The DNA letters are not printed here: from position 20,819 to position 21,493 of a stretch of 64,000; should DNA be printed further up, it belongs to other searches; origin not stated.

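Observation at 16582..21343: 1466-aa type-I-anchored multi-Ig surface protein whose 3' end overlaps a membrane-tethered winged-helix gene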

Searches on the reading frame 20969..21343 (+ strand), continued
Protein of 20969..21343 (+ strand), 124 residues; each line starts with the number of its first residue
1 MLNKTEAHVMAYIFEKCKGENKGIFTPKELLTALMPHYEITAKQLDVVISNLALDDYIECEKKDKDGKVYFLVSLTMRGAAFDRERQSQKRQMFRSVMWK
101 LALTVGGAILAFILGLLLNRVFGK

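Call 29: list_cluster_members(proteins=[P0122, P0126, P0140, P0150, P0160, P0186, P0200, P0230, P0265, P0124])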
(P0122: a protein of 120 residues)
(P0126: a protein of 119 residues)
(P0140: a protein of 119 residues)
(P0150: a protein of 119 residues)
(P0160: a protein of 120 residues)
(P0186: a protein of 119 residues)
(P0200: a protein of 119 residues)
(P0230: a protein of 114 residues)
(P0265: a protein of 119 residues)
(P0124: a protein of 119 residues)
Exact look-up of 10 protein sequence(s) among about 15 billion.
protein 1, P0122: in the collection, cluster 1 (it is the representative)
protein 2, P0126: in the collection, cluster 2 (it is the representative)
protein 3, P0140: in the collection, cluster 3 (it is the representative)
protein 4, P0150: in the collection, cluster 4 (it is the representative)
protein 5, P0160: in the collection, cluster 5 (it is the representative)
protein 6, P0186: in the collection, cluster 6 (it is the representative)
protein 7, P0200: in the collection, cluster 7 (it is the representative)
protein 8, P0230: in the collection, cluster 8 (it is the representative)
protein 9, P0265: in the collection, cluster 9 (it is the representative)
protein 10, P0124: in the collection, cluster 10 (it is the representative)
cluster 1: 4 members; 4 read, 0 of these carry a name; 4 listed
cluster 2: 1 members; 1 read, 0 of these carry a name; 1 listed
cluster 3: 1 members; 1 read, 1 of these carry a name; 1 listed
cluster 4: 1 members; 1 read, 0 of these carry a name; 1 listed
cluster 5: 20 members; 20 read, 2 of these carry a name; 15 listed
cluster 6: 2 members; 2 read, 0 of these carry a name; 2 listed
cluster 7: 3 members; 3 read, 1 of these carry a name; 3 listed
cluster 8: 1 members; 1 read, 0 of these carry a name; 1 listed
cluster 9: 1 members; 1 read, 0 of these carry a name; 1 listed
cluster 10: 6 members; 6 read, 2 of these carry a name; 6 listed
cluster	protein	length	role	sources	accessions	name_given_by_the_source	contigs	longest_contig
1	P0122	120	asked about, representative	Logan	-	-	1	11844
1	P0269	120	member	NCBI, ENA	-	-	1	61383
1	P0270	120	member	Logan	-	-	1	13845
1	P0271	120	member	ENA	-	-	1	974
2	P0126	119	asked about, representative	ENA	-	-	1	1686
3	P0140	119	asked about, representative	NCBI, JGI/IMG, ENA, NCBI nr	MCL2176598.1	MAG: hypothetical protein FWB72_01400 [Firmicutes bacterium] | hypothetical protein [Bacillota bacterium]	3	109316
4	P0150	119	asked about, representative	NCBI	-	-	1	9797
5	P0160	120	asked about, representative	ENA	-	-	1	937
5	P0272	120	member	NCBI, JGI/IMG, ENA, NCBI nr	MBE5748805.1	MAG: hypothetical protein E7344_04160 [Clostridiales bacterium] | hypothetical protein [Clostridiales bacterium]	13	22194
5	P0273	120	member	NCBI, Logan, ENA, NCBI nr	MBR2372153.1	MAG: hypothetical protein IKA90_04720 [Clostridia bacterium] | hypothetical protein [Clostridia bacterium]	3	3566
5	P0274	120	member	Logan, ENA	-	-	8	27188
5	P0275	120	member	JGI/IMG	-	-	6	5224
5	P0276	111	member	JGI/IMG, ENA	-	-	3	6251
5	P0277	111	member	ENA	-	-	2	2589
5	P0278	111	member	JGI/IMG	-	-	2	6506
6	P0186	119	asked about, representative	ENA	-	-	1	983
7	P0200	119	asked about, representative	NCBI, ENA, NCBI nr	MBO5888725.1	MAG: hypothetical protein J6Q58_01130 [Clostridia bacterium] | hypothetical protein [Clostridia bacterium]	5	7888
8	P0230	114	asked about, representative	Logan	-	-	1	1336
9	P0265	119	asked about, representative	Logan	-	-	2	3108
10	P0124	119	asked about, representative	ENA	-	-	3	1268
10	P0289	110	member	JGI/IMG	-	hypothetical protein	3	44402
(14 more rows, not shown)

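Call 30: find_encoding_contigs(protein=P0140, flank=10000, max_places=2)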
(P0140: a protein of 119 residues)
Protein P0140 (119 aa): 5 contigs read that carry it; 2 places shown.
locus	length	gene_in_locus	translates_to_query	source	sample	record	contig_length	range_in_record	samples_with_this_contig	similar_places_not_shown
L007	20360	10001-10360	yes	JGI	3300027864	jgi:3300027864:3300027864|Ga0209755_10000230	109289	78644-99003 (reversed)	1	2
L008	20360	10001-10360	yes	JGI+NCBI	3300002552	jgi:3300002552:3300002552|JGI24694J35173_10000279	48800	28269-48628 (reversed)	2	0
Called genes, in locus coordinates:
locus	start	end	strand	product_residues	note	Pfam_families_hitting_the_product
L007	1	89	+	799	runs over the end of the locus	-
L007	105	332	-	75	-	-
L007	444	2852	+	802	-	-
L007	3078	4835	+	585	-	PF08757:CotH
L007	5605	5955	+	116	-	PF03551:PadR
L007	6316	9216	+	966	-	-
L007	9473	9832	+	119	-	-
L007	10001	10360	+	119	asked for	-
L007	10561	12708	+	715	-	PF00270:DEAD (faint), PF04851:ResIII, PF17757:UvrB_inter, PF27431:UvrB_3rd, PF00271:Helicase_C, PF12344:UvrB, PF02151:UVR (weak)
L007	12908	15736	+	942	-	PF00005:ABC_tran (faint), PF02463:SMC_N (faint), PF03193:RsgA_GTPase (faint), PF13191:AAA_16 (faint), PF13304:AAA_21 (faint), PF13555:AAA_29 (faint), PF17760:UvrA_inter, PF17755:UvrA_DNA-bind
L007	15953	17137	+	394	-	-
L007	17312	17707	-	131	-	-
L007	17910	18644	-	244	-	PF04239:DUF421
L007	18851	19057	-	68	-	PF12844:HTH_19 (weak), PF01381:HTH_3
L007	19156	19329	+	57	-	-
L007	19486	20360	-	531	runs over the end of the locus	PF01943:Polysacc_synt, PF13440:Polysacc_synt_3 (weak)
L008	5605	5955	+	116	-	PF03551:PadR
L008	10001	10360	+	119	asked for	-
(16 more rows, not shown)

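Call 37: find_related_loci(query=A1, collection=genome_contigs, flank=10000)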
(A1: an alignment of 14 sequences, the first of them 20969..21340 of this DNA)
Query A1 (124 aa) in genome_contigs; peptide patterns used: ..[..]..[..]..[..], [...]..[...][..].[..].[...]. (x = any residue, [..] = any of these).
120 stretches matched a pattern; 14 encode a relative of the query (tblastn E <= 1e-3); 14 distinct loci.
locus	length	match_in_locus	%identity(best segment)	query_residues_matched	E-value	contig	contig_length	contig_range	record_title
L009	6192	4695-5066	90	1-124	2e-75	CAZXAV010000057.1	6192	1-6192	MAG TPA_asm: uncultured Prevotella sp. isolate SRP199465_co2_862 genome assembly, contig: NODE_39053_length_6192_cov_7.8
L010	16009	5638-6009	88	1-124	6e-75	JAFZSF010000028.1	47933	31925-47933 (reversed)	MAG: Clostridia bacterium isolate RGIG8050 Water_buffalos_Rumen-1__c973814, whole genome shotgun sequence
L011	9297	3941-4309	89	1-123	3e-74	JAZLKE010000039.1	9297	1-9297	MAG: Clostridia bacterium isolate T1900044960_TA20190018.MAGScoT_cleanbin_000028 SGB_3928_k141_940873, whole genome shot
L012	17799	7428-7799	86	1-124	4e-74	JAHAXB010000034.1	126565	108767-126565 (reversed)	MAG: Eubacteriales bacterium isolate 91 k101_1341880, whole genome shotgun sequence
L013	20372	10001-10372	86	1-124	3e-73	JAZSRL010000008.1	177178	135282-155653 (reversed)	MAG: Clostridia bacterium isolate T1900044537_TS20190003.MAGScoT_cleanbin_000035 SGB_31_k141_3133761, whole genome shotg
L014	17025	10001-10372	86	1-124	3e-73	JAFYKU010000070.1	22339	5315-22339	MAG: Clostridia bacterium isolate RGIG7181 Water_buffalos_Cecum-1__c643110, whole genome shotgun sequence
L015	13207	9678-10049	85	1-124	5e-72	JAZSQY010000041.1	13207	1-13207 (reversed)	MAG: Clostridia bacterium isolate T1900044540_TS20190006.MAGScoT_cleanbin_000046 SGB_60_k141_200299, whole genome shotgu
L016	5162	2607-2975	85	1-123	8e-72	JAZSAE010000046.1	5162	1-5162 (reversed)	MAG: Clostridia bacterium isolate T1900044939_TS20190405.MAGScoT_cleanbin_000018 SGB_3457_k141_994933, whole genome shot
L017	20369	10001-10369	85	1-123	4e-71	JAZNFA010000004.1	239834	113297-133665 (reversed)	MAG: Clostridia bacterium isolate T1900044716_TS20190182.MAGScoT_cleanbin_000023 SGB_1878_k141_426905, whole genome shot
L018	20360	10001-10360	83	5-124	7e-69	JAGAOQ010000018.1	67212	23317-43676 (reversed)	MAG: Clostridia bacterium isolate RGIG8633 Water_deer_Cecum.Co__c1168162, whole genome shotgun sequence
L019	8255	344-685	83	1-114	2e-65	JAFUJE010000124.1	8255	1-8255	MAG: Clostridia bacterium isolate RGIG4543 Roe_deer_Rectum-2__c623262, whole genome shotgun sequence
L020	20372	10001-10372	76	1-124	1e-63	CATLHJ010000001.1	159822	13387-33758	MAG TPA_asm: uncultured Clostridia bacterium isolate MGG05635_1680015436 genome assembly, contig: ERR3199558_107, whole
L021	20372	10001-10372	74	1-124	2e-62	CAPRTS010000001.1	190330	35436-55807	MAG TPA_asm: uncultured Eubacteriales bacterium isolate MGBC126721 genome assembly, contig: MGBC126721.1, whole genome s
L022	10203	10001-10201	88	1-67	7e-37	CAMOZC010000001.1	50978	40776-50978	MAG: uncultured Clostridia bacterium isolate SRR873601_bin.8_metaWRAP_v1.3_MAG genome assembly, contig: NODE_1310_length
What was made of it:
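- Tried and rejected: With the narrower alignment it returned only the close clade (call 37).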

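Call 38: find_encoding_contigs(protein=P0269, flank=10000, max_places=1)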
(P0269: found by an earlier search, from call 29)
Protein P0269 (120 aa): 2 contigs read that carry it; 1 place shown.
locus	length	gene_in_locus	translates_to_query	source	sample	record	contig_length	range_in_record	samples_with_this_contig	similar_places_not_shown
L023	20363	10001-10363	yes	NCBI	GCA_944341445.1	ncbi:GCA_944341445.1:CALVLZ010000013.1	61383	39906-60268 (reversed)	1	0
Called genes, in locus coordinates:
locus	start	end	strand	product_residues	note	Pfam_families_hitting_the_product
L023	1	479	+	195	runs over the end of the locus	PF10688:Imp-YgjV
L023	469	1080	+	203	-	-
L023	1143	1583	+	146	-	PF01451:LMWPc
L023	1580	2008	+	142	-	PF02502:LacAB_rpiB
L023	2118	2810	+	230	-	-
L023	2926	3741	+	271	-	-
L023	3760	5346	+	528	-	PF00009:GTP_EFTU (faint), PF13167:GTP-bdg_N, PF16360:GTP-bdg_M, PF01926:MMR_HSR1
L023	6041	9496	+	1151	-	PF16403:Bact_surface_Ig-like (faint)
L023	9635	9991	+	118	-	-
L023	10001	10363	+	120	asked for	-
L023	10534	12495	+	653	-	PF04851:ResIII, PF17757:UvrB_inter, PF27431:UvrB_3rd, PF00271:Helicase_C, PF12344:UvrB, PF02151:UVR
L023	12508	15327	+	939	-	PF00005:ABC_tran (faint), PF02463:SMC_N (faint), PF03193:RsgA_GTPase (faint), PF13191:AAA_16 (faint), PF13304:AAA_21 (faint), PF13555:AAA_29 (faint), PF17760:UvrA_inter, PF17755:UvrA_DNA-bind, +1 more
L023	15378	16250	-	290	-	-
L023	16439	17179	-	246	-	-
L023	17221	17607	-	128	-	PF14276:DUF4363 (weak)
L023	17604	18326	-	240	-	PF04239:DUF421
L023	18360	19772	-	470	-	PF01943:Polysacc_synt, PF03023:MurJ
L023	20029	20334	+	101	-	PF01476:LysM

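Call 39: find_encoding_contigs(protein=P0289, flank=10000, max_places=1)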
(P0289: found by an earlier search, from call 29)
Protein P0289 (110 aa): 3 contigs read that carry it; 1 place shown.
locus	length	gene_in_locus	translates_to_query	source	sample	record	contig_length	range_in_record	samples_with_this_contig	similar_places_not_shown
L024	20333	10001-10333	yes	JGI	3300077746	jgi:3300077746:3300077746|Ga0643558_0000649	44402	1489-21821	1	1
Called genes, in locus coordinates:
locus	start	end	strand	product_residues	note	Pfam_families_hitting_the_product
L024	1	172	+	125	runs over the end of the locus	-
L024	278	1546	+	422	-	-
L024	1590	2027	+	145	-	PF02502:LacAB_rpiB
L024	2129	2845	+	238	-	-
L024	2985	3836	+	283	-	-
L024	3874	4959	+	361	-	PF00009:GTP_EFTU (faint), PF00350:Dynamin_N (faint), PF13167:GTP-bdg_N, PF16360:GTP-bdg_M, PF02421:FeoB_N (weak), PF01926:MMR_HSR1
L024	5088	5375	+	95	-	-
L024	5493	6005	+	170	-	PF03073:TspO_MBR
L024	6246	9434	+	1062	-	PF17963:Big_9 (faint), PF04234:CopC (faint), PF07495:Y_Y_Y (faint), PF16403:Bact_surface_Ig-like (faint), PF02494:HYR (faint), PF19077:Big_13 (faint), PF13750:Big_3_3 (faint), PF15418:DUF4625 (faint)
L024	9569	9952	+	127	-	-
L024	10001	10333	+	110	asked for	-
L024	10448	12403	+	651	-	PF00270:DEAD (weak), PF04851:ResIII, PF17757:UvrB_inter, PF27431:UvrB_3rd, PF00271:Helicase_C, PF12344:UvrB, PF02151:UVR (weak)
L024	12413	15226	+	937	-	PF00005:ABC_tran (faint), PF02463:SMC_N (faint), PF03193:RsgA_GTPase (faint), PF13304:AAA_21 (faint), PF13555:AAA_29 (faint), PF20703:nSTAND1 (faint), PF17760:UvrA_inter, PF17755:UvrA_DNA-bind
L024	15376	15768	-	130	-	PF14276:DUF4363 (weak)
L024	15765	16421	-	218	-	PF04239:DUF421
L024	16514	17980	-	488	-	PF01943:Polysacc_synt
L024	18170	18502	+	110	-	PF23446:LysM1_NFP_LYK (faint), PF23473:LysM3_LYK4_5 (faint), PF01476:LysM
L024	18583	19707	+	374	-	PF00583:Acetyltransf_1 (faint), PF13508:Acetyltransf_7 (faint)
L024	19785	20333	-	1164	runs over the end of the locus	-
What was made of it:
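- On Multi-Ig-like (beta-sandwich) bacterial surface proteins: Distant positional equivalents have faint Big and Bact_surface_Ig-like hits (calls 38, 39).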

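Call 40: find_encoding_contigs(protein=P0272, flank=10000, max_places=1)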
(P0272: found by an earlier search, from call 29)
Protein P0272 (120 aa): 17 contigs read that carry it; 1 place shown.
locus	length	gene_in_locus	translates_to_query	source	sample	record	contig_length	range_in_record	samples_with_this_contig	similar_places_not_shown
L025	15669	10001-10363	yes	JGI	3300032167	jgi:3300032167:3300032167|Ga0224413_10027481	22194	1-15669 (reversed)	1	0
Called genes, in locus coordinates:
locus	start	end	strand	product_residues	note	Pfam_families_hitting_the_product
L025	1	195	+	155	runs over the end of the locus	PF04073:tRNA_edit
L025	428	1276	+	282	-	PF02645:DegV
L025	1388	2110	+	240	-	PF00702:Hydrolase, PF13419:HAD_2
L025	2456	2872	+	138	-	PF22381:Staph_reg_Sar_Rot (weak), PF12802:MarR_2 (weak), PF01047:MarR, PF13412:HTH_24 (faint), PF13463:HTH_27 (weak)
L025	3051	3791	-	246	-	PF01936:NYN, PF12872:OST-HTH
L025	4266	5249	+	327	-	PF01300:Sua5_yciO_yrdC, PF03481:Sua5_C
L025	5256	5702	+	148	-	PF01451:LMWPc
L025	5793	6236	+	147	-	PF02502:LacAB_rpiB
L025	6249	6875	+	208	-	PF14681:UPRTase, PF00156:Pribosyltran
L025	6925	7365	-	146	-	-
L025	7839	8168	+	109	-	PF01035:DNA_binding_1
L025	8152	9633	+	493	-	PF08903:DUF1846, PF20921:DUF1846_C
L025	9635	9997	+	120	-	-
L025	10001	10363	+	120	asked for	-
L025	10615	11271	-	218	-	-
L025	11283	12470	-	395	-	-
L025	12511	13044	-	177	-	PF04545:Sigma70_r4 (faint), PF04542:Sigma70_r2, PF08281:Sigma70_r4_2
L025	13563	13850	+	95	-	-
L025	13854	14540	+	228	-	-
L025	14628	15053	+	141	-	PF01327:Pep_deformylase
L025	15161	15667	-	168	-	?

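Call 49: list_cluster_members(proteins=[P0129, P0132, P0143, P0163, P0175, P0192, P0215, P0243, P0252, P0238])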
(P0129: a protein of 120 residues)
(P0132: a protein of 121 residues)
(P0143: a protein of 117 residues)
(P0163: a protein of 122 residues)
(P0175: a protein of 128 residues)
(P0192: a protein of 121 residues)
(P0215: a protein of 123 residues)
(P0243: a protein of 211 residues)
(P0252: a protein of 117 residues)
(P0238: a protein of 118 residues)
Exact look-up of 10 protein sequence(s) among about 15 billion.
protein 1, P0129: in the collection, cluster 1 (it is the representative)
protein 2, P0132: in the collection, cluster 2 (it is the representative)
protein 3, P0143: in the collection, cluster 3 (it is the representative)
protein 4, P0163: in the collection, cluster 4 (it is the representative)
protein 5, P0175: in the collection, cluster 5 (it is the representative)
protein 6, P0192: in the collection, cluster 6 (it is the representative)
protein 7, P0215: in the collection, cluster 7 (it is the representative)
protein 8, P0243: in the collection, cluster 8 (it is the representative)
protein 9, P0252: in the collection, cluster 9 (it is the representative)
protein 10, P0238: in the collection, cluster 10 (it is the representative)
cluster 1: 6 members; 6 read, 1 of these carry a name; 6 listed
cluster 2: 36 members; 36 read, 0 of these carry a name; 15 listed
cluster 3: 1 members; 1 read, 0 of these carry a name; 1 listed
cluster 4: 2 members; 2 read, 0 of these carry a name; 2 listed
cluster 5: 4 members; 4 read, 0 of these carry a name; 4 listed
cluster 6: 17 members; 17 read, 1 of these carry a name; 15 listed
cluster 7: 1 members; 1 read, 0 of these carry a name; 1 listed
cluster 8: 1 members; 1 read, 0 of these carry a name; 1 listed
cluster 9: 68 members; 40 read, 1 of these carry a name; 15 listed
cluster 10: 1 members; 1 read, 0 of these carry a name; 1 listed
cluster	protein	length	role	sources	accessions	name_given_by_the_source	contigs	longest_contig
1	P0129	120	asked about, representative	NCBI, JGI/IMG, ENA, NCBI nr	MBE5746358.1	MAG: hypothetical protein E7359_03620 [Clostridiales bacterium] | hypothetical protein [Clostridiales bacterium]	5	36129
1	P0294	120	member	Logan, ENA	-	-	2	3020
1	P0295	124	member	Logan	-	-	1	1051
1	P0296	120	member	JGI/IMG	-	-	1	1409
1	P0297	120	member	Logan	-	-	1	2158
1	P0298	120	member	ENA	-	-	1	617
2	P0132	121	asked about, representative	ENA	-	-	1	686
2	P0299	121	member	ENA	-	-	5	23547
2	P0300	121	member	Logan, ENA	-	-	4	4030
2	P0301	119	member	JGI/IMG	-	-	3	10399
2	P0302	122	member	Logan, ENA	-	-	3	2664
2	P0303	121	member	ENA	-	-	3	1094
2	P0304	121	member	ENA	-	-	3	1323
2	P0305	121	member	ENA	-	-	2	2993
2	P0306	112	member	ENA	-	-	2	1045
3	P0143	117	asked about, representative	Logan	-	-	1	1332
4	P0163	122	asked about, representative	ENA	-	-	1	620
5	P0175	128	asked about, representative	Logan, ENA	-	-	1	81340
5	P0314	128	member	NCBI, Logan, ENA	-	-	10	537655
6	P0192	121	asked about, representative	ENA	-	-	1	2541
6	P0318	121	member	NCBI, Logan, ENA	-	-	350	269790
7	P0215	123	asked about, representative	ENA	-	-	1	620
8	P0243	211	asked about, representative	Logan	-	-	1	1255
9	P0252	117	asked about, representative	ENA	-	-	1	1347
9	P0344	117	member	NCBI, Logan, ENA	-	-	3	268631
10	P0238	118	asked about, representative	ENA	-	-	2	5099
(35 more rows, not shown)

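Call 51: find_encoding_contigs(protein=P0314, flank=10000, max_places=1)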
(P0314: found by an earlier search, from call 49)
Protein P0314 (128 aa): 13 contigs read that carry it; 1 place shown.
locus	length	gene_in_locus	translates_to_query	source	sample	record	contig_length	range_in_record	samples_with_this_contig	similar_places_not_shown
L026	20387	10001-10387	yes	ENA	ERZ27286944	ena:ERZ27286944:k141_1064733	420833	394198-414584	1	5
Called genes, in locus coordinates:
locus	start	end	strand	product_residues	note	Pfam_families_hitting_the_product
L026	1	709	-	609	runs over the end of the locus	PF01411:tRNA-synt_2c, PF07973:tRNA_SAD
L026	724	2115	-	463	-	PF01406:tRNA-synt_1e, PF01921:tRNA-synt_1f (faint), PF09334:tRNA-synt_1g (weak), PF00133:tRNA-synt_1, PF09190:DALR_2, PF23493:CysS_C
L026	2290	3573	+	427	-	PF02403:Seryl_tRNA_N, PF00587:tRNA-synt_2b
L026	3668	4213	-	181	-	PF00719:Pyrophosphatase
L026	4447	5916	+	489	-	PF00370:FGGY_N, PF02782:FGGY_C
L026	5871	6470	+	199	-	PF00210:Ferritin (weak), PF02915:Rubrerythrin, PF21349:RUBY_RBDX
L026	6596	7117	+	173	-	PF00160:Pro_isomerase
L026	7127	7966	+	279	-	PF10418:DHODB_Fe-S_bind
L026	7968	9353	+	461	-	PF14691:Fer4_20, PF07992:Pyr_redox_2, PF00070:Pyr_redox, PF00890:FAD_binding_2 (faint), PF01262:AlaDh_PNT_C (faint), PF07992:Pyr_redox_2, PF13450:NAD_binding_8 (weak), PF00070:Pyr_redox (weak), +2 more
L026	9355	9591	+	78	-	-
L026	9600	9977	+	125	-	-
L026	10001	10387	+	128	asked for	-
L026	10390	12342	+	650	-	PF00270:DEAD (faint), PF04851:ResIII, PF17757:UvrB_inter, PF27431:UvrB_3rd, PF00271:Helicase_C, PF12344:UvrB, PF02151:UVR (weak)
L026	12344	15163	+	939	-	PF00005:ABC_tran (faint), PF02463:SMC_N (faint), PF03193:RsgA_GTPase (faint), PF13555:AAA_29 (faint), PF20703:nSTAND1 (faint), PF17760:UvrA_inter, PF17755:UvrA_DNA-bind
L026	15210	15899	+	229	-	PF04239:DUF421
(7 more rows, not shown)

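Call 52: find_encoding_contigs(protein=P0318, flank=10000, max_places=1)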
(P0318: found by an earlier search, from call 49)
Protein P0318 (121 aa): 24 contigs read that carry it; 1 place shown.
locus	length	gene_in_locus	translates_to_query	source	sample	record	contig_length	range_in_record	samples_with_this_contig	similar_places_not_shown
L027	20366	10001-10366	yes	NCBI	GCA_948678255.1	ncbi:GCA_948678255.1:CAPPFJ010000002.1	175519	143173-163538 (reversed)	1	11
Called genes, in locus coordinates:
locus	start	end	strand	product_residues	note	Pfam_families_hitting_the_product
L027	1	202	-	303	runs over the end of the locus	PF02645:DegV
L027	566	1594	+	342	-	-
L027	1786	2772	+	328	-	PF01569:PAP2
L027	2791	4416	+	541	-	PF00501:AMP-binding, PF13193:AMP-binding_C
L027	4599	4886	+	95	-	PF01797:Y1_Tnp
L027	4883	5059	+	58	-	PF01797:Y1_Tnp (weak)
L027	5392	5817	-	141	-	PF03073:TspO_MBR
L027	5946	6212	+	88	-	-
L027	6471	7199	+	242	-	PF12822:ECF_trnsprt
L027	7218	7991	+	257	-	PF03309:Pan_kinase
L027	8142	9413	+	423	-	PF03447:NAD_binding_3, PF00742:Homoserine_dh, PF01842:ACT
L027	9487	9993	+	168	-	-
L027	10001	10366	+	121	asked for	-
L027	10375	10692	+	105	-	PF04993:TfoX_N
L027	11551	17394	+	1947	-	PF09479:Flg_new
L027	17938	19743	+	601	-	PF17297:PEPCK_N, PF00821:PEPCK_GTP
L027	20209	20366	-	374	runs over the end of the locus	PF00389:2-Hacid_dh, PF02826:2-Hacid_dh_C, PF03446:NAD_binding_2 (weak)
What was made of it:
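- The A-B pair persists without uvrB in L025 and L027 (calls 40, 52).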

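Call 53: find_encoding_contigs(protein=P0344, flank=10000, max_places=1)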
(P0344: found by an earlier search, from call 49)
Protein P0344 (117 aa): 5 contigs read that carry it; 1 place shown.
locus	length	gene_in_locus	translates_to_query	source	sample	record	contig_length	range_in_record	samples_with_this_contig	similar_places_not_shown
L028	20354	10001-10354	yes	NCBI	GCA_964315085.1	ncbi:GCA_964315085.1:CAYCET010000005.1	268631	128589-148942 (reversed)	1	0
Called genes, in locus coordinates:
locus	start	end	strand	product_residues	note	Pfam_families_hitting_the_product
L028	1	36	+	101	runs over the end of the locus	PF00881:Nitroreductase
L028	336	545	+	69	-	-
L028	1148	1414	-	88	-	PF01649:Ribosomal_S20p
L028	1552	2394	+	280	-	PF03418:Peptidase_A25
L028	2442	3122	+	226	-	-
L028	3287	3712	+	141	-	PF02381:MraZ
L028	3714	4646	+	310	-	PF01795:Methyltransf_5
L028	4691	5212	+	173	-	-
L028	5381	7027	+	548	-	PF03717:PBP_dimer, PF21922:PBP_dimer_2 (faint), PF00905:Transpeptidase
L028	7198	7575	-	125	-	PF14276:DUF4363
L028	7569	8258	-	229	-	PF04239:DUF421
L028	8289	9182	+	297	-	-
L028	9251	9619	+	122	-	-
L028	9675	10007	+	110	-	-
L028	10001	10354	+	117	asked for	-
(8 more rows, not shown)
